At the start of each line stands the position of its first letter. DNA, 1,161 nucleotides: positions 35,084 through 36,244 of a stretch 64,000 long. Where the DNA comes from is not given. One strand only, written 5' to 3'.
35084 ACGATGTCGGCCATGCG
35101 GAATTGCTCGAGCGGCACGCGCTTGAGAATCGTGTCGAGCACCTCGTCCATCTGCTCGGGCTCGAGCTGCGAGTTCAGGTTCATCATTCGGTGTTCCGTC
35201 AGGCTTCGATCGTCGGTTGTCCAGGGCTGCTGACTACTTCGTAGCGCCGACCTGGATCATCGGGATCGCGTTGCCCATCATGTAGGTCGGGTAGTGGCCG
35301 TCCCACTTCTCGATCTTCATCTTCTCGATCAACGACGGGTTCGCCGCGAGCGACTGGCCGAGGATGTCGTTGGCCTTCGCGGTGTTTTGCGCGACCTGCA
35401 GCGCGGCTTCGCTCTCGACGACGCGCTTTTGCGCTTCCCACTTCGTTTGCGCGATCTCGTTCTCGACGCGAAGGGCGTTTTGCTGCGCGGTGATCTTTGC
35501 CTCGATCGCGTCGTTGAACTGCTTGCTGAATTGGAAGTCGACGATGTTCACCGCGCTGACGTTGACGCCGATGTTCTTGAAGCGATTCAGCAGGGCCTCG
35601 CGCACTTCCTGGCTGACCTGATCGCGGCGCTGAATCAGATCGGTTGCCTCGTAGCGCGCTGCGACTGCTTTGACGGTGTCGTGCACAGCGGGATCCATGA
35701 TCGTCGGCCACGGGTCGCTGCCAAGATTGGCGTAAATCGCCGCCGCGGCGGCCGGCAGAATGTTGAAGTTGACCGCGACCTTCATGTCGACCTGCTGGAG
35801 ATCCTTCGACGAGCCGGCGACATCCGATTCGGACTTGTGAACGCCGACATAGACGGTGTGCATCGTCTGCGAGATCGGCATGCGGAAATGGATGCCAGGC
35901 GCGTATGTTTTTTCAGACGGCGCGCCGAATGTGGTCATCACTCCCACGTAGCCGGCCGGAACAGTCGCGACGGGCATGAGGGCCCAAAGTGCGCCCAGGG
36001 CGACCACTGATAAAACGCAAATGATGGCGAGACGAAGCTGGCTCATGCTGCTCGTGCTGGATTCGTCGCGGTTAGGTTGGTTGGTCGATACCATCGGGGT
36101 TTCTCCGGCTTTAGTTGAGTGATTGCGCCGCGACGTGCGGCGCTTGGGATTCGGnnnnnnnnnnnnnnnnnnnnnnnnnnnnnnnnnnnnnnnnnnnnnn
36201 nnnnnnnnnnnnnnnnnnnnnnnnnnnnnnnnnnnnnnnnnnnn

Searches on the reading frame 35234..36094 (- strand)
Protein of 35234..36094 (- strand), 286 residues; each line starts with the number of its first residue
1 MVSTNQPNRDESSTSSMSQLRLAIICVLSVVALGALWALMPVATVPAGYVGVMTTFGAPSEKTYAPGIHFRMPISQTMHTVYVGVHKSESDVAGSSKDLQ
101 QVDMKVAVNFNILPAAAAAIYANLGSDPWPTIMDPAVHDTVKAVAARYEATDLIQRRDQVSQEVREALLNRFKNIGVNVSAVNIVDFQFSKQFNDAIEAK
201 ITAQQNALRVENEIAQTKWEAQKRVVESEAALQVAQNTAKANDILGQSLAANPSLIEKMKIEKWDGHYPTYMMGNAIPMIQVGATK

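Call 20: search_protein_families(library=phrogs, proteins=[window:35234-36094:-], max_evalue=0.001)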
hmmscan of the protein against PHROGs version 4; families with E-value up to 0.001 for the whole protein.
window:35234-36094:- (286 aa): 2 families
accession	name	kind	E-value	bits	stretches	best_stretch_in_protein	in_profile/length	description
phrog_200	-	other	7.1e-50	171.2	1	13-284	74-361/379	lipoprotein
phrog_38808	-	unknown function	3.3e-07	31.5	1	227-282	11-67/68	-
